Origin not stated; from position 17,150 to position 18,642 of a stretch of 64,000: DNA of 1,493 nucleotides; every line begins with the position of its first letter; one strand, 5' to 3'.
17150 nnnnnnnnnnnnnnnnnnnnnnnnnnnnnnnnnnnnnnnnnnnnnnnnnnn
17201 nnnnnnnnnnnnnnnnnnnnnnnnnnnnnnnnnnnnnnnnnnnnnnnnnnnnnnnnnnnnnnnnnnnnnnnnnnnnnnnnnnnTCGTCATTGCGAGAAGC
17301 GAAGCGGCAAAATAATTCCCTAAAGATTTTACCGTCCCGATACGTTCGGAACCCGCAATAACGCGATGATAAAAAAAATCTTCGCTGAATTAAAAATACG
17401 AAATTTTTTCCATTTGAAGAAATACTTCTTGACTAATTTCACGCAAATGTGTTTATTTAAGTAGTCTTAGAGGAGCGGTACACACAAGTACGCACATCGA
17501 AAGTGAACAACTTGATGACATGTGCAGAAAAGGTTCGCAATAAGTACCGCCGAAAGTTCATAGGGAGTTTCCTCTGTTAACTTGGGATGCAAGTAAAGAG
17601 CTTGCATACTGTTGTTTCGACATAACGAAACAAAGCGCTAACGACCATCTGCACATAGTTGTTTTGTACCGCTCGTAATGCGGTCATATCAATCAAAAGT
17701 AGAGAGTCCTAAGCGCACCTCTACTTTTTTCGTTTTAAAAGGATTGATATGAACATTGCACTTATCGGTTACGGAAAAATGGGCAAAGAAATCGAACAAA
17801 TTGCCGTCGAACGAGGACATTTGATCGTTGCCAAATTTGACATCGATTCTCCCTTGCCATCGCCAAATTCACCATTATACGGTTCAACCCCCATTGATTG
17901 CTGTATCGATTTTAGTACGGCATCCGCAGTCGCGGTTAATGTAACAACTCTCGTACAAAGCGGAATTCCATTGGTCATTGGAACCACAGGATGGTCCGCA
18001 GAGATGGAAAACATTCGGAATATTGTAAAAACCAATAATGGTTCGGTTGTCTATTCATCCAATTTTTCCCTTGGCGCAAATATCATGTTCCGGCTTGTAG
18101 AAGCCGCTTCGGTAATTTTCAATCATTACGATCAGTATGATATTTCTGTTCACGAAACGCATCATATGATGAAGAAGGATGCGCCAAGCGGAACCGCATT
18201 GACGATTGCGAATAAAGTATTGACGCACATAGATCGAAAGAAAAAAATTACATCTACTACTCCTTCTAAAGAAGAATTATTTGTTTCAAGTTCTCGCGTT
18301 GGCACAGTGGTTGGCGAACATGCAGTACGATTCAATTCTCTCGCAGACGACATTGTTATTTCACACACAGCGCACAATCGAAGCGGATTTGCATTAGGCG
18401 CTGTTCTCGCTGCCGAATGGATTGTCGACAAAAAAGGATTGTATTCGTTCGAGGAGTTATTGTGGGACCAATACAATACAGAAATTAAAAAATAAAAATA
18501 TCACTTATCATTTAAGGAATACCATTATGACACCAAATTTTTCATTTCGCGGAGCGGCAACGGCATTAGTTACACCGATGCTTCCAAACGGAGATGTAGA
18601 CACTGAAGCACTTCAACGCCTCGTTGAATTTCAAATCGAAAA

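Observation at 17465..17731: Structured leader with a lysine-riboswitch-like core and an attenuator in front of dapB-dapA-dapD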

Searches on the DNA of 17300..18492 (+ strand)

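Call 4: search_rna_families(source=window, start=17300, end=17800, threshold=evalue, max_evalue=1, show_alignments=3)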
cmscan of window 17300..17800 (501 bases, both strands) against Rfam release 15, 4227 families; matches with E-value up to 1: 1.
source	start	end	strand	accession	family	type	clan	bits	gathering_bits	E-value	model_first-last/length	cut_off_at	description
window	17460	17648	+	RF00168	Lysine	Cis-reg; riboswitch;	-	78.2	30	7.7e-21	1-182/182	no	Lysine riboswitch aptamer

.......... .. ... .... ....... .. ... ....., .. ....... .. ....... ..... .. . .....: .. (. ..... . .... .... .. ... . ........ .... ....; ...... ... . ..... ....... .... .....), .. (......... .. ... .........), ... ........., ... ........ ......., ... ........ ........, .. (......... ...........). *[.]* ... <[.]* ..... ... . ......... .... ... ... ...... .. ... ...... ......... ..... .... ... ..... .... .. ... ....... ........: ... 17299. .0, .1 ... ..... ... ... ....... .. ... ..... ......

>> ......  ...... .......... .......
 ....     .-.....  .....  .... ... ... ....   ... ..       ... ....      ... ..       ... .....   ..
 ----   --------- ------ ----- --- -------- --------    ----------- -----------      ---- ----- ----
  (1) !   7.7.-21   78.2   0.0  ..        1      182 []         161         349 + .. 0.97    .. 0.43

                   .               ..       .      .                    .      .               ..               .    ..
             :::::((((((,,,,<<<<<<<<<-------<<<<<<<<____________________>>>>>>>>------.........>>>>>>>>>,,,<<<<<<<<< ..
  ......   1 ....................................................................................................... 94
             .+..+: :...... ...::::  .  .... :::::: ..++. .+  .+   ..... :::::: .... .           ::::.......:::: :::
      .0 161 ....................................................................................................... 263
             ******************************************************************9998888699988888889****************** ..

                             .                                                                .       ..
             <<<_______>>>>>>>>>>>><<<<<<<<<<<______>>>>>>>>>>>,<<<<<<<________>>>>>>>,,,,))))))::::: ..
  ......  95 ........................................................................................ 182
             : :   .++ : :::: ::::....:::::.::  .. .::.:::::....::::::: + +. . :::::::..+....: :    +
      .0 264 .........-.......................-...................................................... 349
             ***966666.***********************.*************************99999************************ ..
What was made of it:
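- Closest known: Bacillus subtilis lysC L-box and other Firmicute lysine riboswitches. Same: The five-helix aptamer and conserved core are the same (call 4).
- Checked: Rfam's P1 is 17465-70/17638-43 (call 4).
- Rfam places P1 and P2 elsewhere, with a full-length match (call 4). No other Rfam family hits (call 4).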

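Call 12: search_rna_families(sources=[L001, L002, L003, L005, L006, L007, L008, L009, L010, L011, L012, L014, L016, L031, L041, L053, L069, L079, L063, L028], threshold=gathering)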
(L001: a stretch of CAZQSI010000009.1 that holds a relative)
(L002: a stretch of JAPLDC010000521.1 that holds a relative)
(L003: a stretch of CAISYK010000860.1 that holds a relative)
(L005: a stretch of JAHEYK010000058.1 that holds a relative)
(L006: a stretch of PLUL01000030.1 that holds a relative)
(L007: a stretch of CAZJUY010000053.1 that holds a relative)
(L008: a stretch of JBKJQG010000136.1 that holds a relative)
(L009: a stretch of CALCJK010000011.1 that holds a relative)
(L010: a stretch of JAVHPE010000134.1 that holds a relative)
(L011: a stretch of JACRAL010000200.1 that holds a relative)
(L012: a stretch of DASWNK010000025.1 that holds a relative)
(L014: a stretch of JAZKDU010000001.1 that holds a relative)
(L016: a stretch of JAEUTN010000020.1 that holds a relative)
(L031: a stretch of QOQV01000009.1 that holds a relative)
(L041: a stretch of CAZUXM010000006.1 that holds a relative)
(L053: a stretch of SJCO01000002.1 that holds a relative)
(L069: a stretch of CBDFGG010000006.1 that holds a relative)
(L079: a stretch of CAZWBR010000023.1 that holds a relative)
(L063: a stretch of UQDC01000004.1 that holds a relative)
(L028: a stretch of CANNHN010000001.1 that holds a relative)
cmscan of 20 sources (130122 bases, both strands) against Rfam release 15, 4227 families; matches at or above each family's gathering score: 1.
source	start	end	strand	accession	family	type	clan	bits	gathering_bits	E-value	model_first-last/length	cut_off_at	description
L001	2711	2899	+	RF00168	Lysine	Cis-reg; riboswitch;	-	69.9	30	6.6e-16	1-182/182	no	Lysine riboswitch aptamer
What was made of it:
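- Tried and rejected: Rfam on 20 of them found only L001 (call 12).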

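Call 35: search_rna_families(sources=[L162, L163, L164, L165, L166, L167, L168, L169, L170, L171, L172, L173], threshold=gathering)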
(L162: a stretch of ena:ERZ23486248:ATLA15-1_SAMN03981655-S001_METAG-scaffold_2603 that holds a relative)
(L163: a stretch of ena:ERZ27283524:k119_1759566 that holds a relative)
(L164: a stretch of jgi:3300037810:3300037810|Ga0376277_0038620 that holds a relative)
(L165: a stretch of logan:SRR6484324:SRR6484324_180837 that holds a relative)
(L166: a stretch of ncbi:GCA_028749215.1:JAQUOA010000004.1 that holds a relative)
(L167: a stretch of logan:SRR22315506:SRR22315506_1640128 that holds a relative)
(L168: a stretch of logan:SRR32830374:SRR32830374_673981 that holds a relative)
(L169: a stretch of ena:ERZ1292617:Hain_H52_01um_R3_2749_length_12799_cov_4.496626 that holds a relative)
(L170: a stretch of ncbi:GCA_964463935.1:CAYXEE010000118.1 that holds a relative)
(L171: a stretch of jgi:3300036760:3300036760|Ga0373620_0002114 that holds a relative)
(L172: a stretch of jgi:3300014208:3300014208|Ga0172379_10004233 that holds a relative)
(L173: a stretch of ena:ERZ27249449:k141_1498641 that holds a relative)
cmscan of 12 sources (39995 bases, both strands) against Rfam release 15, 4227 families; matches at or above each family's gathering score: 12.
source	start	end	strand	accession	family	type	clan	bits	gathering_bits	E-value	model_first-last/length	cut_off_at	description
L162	1091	1284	+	RF00168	Lysine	Cis-reg; riboswitch;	-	79.9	30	1.8e-19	1-182/182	no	Lysine riboswitch aptamer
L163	1158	1351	+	RF00168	Lysine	Cis-reg; riboswitch;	-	79.9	30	1.8e-19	1-182/182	no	Lysine riboswitch aptamer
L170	1201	1389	+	RF00168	Lysine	Cis-reg; riboswitch;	-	74.7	30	7.1e-18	1-182/182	no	Lysine riboswitch aptamer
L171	172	366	+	RF00168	Lysine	Cis-reg; riboswitch;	-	74.4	30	8.5e-18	1-182/182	no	Lysine riboswitch aptamer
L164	1310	1508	+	RF00168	Lysine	Cis-reg; riboswitch;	-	73.7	30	1.4e-17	1-182/182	no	Lysine riboswitch aptamer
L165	1310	1508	+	RF00168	Lysine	Cis-reg; riboswitch;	-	73.7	30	1.4e-17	1-182/182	no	Lysine riboswitch aptamer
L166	1211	1401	+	RF00168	Lysine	Cis-reg; riboswitch;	-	73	30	2.3e-17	1-182/182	no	Lysine riboswitch aptamer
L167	243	433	+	RF00168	Lysine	Cis-reg; riboswitch;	-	73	30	2.3e-17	1-182/182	no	Lysine riboswitch aptamer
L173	1210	1398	+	RF00168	Lysine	Cis-reg; riboswitch;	-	66.3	30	2.7e-15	1-182/182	no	Lysine riboswitch aptamer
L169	1190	1391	+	RF00168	Lysine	Cis-reg; riboswitch;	-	65.1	30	6.1e-15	1-182/182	no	Lysine riboswitch aptamer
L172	1167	1357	+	RF00168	Lysine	Cis-reg; riboswitch;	-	61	30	1.1e-13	1-182/182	no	Lysine riboswitch aptamer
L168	3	180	+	RF00168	Lysine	Cis-reg; riboswitch;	-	58.9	30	4.8e-13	8-175/182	no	Lysine riboswitch aptamer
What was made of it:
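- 17460..17648 (+): Lysine riboswitch aptamer (Rfam RF00168), five-helix junction P1-P5. Twelve related loci also hit at 59-80 bits (call 35).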

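Call 71: build_rna_model(alignment_id=A4, structure=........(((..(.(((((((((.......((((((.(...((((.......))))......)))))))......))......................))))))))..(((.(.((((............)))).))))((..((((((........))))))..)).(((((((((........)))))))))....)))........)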
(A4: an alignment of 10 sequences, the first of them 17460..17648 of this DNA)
Model R1 built from alignment A4 (10 sequences, 211 columns); structure: as given.
model positions 190; base pairs 49; branch points 3; effective number of sequences 1.48; information 0.589 bits per position. Calibrated on 0.2 Mb of random sequence (short: E-values are rough).
structure used (alignment columns):
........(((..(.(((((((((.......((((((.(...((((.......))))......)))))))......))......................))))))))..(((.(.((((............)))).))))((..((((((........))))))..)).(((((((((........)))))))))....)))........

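Call 72: search_with_rna_model(model_id=R1, sources=[L001, L002, L003, L004, L005, L006, L007, L008, L009, L010, L011, L012, L013, L014, L015, L016, L017, L018, L019, L020, L021, L022, L023, L024, L025, L026, L027, L028, L029, L030, L031, L032, L033, L034, L035, L036, L037, L038, L039, L040, L041, L042, L043, L044, L045, L046, L047, L048, L049, L050, L051, L052, L053, L054, L055, L056, L057, L058, L059, L060, L061, L062, L063, L064, L065, L066, L067, L068, L069, L070, L071, L072, L073, L074, L075, L076, L077, L078, L079, L080], max_evalue=1)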
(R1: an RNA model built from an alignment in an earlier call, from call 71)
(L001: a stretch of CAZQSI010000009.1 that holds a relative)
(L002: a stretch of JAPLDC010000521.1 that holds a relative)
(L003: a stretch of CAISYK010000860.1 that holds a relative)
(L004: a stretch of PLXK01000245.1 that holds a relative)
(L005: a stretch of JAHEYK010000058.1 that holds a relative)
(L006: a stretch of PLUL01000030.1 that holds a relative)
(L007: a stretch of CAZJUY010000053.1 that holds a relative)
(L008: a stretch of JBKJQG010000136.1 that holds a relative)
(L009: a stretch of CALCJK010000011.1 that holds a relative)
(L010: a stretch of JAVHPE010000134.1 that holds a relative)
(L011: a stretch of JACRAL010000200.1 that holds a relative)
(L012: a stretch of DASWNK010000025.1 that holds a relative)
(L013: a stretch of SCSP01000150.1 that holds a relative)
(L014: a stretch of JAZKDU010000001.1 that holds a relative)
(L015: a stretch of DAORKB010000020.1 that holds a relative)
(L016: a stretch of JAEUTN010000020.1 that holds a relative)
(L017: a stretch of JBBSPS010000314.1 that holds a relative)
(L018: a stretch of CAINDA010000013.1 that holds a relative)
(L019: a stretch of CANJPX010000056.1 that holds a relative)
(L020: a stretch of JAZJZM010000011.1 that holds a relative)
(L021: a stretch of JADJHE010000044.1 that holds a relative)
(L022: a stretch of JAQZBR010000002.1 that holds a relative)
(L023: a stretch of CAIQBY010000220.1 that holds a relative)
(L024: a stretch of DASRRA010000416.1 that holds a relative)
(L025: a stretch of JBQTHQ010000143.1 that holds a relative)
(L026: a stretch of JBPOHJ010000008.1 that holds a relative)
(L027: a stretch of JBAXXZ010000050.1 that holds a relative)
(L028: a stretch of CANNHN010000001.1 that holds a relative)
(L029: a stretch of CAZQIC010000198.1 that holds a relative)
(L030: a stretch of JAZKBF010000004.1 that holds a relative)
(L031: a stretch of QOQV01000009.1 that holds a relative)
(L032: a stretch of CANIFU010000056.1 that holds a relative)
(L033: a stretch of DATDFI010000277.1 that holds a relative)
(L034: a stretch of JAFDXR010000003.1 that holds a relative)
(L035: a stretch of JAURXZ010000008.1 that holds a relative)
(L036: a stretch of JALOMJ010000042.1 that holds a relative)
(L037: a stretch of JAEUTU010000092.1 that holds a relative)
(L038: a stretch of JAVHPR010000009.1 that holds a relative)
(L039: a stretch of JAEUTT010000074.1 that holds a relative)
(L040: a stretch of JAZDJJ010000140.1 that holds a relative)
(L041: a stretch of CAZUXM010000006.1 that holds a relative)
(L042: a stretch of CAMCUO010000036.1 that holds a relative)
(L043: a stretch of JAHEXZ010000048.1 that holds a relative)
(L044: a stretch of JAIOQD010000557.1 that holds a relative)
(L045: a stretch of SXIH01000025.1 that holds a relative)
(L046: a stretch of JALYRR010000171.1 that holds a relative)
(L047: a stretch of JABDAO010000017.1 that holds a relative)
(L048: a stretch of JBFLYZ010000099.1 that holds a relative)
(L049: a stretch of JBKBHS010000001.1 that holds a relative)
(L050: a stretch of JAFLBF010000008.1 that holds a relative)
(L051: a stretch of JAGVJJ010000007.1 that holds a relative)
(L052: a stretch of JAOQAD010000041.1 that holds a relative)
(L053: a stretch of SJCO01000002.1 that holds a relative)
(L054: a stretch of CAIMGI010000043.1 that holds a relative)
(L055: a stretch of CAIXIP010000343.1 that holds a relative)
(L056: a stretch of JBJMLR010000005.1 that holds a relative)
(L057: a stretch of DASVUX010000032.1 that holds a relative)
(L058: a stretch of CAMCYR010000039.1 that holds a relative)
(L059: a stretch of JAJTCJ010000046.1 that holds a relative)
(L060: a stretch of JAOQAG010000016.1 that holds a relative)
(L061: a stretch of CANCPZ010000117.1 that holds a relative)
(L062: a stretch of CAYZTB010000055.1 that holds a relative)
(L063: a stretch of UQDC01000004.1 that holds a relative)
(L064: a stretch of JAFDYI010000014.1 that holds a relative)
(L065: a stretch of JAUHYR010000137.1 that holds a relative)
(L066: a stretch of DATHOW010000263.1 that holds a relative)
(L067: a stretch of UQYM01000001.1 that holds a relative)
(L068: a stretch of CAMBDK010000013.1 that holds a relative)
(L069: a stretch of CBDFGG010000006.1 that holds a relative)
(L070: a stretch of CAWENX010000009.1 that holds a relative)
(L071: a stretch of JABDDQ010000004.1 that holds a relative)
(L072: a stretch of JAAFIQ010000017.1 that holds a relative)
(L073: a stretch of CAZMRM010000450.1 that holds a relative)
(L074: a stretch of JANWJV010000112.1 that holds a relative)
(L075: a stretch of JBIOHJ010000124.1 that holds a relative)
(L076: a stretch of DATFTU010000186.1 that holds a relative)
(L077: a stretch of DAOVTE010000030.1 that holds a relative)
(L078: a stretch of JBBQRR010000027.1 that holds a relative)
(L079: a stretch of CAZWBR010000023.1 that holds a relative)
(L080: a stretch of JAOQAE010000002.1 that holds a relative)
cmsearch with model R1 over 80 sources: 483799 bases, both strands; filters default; matches with E-value up to 1: 1.
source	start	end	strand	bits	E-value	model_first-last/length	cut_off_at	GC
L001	2711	2899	+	198.6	2.4e-61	1-190/190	no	0.53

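Call 73: search_with_rna_model(model_id=R1, sources=[L082, L083, L084, L085, L086, L087, L088, L089, L090, L091, L092, L093, L094, L095, L096, L097, L098, L099, L100, L101, L102, L103, L104, L105, L106, L107, L108, L109, L110, L111, L112, L113, L114, L115, L116, L117, L118, L119, L120, L121, L122, L123, L124, L125, L126, L127, L128, L129, L130, L131, L132, L133, L134, L135, L136, L137, L138, L139, L140, L141, L142, L143, L144, L145, L146, L147, L148, L149, L150, L151, L152, L153, L154, L155, L156, L157, L158, L159, L160, L161], max_evalue=1)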
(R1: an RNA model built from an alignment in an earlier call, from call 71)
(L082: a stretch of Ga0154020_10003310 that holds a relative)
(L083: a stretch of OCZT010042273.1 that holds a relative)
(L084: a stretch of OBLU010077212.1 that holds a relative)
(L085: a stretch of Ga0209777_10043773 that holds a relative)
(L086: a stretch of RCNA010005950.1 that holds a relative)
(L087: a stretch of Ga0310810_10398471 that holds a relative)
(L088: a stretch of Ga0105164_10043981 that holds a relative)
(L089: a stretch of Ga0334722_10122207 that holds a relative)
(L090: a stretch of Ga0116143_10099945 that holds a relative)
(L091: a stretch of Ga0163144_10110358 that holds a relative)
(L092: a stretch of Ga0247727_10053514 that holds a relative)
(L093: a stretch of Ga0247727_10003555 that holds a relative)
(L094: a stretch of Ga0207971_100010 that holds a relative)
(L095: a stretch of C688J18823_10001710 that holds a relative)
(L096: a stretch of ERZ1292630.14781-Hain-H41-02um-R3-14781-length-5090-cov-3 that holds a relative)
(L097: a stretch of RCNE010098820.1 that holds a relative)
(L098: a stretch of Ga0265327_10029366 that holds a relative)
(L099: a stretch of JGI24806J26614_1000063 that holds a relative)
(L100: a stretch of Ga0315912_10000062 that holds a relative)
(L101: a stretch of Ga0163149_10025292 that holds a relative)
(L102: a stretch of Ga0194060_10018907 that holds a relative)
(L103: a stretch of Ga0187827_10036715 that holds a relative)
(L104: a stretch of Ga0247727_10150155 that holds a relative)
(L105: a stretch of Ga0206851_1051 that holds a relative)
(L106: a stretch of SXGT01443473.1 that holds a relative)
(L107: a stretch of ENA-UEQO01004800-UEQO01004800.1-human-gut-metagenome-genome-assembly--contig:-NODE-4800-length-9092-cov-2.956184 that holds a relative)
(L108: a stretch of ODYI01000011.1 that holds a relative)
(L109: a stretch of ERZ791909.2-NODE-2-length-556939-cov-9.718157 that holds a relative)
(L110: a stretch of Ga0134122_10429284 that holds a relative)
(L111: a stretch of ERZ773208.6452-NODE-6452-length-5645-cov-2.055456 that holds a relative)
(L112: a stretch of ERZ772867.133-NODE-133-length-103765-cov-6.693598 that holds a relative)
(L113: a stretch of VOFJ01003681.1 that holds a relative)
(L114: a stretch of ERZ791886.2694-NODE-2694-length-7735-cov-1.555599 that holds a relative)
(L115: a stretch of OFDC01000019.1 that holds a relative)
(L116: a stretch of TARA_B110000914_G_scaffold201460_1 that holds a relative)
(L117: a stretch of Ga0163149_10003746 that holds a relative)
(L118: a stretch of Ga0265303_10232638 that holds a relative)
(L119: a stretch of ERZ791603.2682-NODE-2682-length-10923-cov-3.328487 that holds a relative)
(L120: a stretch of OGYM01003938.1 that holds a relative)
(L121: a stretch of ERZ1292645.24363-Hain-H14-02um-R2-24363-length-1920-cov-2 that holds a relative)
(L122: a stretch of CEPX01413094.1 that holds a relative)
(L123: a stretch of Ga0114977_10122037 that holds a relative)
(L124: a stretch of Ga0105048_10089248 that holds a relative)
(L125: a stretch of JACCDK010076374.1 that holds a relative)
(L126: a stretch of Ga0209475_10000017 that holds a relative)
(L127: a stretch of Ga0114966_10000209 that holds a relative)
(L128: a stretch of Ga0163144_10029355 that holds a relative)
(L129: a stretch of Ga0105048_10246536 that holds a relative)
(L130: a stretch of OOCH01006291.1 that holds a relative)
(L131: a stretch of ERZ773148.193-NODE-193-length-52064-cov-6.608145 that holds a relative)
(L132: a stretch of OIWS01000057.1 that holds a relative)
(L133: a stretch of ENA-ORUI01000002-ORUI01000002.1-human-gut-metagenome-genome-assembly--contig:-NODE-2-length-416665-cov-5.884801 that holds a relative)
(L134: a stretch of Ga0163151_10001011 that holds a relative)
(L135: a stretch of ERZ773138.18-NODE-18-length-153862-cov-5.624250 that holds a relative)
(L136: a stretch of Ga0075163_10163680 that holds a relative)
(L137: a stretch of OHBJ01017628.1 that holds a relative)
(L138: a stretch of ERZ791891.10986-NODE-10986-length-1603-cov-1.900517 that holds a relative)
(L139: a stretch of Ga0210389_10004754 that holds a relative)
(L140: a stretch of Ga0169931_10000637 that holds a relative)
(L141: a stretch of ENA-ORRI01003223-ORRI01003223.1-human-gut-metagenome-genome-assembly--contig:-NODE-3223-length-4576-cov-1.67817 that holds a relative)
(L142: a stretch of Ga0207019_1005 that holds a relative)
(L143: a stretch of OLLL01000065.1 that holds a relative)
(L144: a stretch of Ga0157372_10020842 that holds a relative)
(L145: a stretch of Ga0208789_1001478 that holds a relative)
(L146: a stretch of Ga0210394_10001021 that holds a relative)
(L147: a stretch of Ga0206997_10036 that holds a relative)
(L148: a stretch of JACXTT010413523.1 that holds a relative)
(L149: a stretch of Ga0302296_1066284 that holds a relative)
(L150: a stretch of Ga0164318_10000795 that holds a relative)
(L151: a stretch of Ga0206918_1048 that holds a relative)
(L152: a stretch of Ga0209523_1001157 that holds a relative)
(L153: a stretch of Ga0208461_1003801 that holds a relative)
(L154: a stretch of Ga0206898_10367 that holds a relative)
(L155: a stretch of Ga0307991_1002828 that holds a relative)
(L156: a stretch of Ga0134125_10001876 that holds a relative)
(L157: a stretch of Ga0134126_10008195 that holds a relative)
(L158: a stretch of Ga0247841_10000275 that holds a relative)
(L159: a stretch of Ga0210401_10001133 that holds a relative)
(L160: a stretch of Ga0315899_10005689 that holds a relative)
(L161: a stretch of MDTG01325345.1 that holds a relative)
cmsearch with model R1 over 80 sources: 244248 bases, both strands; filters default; matches with E-value up to 1: 0.
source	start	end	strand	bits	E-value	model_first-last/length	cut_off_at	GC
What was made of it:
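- Tried and rejected: The clade-specific covariance model R1 found nothing beyond L001 in the 160 more distant dapB loci (DapB 41-49% identical) (calls 72, 73).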
